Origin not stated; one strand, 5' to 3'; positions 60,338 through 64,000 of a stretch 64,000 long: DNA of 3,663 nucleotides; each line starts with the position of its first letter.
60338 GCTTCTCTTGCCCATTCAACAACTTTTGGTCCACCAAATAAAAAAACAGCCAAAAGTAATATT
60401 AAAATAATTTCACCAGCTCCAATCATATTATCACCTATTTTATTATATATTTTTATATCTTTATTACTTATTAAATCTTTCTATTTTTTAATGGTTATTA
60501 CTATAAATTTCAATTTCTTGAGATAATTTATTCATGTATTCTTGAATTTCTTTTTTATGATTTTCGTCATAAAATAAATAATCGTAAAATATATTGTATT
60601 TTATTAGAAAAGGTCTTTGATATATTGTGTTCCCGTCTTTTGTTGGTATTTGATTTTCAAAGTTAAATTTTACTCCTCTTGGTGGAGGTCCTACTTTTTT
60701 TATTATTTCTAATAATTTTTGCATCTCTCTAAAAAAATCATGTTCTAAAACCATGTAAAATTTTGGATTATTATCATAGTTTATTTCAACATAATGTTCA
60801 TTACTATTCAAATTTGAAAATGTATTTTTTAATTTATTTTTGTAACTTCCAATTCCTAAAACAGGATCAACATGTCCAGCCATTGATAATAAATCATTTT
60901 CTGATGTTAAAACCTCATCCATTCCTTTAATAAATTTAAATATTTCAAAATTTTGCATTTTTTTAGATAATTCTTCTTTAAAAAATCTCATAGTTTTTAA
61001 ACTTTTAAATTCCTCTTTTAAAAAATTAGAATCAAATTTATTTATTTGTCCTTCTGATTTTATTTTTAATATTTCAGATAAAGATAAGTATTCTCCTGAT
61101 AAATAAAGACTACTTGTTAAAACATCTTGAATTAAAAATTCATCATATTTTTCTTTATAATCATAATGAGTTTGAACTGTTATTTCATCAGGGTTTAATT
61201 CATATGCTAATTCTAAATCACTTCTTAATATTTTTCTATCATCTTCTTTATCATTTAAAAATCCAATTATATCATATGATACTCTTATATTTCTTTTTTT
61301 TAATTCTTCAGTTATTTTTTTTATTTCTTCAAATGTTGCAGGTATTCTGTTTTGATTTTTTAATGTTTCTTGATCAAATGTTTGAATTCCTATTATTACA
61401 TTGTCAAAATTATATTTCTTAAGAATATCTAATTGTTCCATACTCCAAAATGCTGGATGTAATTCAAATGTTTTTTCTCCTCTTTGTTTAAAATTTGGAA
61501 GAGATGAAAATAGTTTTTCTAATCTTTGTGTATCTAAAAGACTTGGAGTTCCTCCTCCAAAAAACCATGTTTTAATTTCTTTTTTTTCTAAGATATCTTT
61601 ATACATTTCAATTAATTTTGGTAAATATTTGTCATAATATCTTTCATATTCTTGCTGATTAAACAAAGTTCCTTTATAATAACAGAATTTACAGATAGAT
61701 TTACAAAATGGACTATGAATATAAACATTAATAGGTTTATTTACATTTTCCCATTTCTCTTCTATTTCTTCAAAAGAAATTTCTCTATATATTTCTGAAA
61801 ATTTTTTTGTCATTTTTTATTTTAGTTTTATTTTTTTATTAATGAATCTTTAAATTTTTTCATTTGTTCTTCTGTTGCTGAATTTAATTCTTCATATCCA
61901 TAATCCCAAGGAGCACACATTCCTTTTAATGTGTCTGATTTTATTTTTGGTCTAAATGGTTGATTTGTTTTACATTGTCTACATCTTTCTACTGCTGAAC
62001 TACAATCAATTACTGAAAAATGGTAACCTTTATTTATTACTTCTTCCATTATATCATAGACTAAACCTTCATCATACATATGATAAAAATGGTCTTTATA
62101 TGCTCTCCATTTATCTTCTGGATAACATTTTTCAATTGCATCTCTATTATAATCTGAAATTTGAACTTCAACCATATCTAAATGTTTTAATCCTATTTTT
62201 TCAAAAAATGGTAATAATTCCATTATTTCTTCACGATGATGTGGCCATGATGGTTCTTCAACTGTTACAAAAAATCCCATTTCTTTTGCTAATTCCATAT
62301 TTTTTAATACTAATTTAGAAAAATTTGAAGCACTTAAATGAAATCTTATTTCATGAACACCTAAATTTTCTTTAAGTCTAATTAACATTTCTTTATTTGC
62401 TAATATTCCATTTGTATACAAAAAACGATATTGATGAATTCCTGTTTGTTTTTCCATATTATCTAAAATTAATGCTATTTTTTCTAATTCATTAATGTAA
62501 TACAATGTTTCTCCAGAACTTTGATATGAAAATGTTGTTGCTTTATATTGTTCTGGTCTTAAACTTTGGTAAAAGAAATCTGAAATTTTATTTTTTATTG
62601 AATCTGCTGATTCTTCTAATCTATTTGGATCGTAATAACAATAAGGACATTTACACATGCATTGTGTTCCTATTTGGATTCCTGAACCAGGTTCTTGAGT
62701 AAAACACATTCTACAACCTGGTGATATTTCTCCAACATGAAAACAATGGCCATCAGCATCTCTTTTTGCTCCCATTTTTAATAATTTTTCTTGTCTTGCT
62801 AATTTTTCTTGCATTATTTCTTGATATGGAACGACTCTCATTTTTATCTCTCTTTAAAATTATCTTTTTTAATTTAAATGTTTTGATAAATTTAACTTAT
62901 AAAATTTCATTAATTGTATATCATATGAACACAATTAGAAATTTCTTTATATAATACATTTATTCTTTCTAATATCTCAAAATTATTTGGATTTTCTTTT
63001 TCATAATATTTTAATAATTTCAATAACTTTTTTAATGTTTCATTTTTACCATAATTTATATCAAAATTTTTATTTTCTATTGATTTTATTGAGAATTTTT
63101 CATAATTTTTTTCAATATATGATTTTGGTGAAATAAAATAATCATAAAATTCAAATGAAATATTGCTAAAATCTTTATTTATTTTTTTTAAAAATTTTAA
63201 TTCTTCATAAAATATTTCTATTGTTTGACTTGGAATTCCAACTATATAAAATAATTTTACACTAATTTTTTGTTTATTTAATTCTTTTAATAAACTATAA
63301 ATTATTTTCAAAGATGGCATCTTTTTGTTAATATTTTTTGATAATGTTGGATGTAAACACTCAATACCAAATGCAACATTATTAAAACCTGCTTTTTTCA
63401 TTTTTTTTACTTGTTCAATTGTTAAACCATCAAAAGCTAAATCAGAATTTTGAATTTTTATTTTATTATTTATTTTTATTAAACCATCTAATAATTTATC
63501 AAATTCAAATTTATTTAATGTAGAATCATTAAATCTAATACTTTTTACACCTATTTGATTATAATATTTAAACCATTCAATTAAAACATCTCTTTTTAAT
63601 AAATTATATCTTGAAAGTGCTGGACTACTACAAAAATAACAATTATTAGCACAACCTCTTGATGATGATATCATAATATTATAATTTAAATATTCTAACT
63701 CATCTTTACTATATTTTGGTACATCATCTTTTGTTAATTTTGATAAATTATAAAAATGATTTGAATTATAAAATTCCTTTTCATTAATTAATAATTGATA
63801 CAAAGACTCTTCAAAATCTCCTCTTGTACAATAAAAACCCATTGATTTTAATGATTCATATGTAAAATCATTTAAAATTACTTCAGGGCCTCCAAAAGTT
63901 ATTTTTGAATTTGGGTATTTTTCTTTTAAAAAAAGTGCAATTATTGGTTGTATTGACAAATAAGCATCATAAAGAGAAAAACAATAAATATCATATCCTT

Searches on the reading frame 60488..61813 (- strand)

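Call 83: search_protein_families(library=pfam, proteins=[window:60488-61813:-], max_evalue=0.001)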
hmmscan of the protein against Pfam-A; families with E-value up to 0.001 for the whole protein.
window:60488-61813:- (441 aa): 1 family
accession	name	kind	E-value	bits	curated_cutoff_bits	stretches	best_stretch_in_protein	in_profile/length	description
PF04055.27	Radical_SAM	-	1.3e-22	81.2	29.5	1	31-195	1-162/166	Radical SAM superfamily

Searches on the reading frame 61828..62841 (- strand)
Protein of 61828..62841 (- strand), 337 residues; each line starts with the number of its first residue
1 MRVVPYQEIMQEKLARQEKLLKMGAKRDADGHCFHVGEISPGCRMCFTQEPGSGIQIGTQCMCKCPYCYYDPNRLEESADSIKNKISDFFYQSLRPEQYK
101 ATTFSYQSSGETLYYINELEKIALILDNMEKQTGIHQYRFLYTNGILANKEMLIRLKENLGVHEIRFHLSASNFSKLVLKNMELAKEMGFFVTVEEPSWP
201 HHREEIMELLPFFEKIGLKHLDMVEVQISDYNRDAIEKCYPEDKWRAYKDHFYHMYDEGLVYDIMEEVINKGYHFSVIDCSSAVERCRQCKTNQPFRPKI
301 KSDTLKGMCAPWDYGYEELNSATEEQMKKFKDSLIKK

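Call 83: search_protein_families(library=pfam, proteins=[window:61828-62841:-], max_evalue=0.001)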
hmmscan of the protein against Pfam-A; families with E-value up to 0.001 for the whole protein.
window:61828-62841:- (337 aa): 1 family
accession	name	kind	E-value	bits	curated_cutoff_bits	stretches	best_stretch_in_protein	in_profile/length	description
PF04055.27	Radical_SAM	-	0.00098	19.8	29.5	0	56-182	2-120/166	Radical SAM superfamily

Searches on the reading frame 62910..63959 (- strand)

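Call 83: search_protein_families(library=pfam, proteins=[window:62910-63959:-], max_evalue=0.001)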
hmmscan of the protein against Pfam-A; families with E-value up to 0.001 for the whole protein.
window:62910-63959:- (349 aa): 1 family
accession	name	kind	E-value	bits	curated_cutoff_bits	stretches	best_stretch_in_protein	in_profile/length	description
PF04055.27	Radical_SAM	-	9.5e-18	65.4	29.5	1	97-257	1-166/166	Radical SAM superfamily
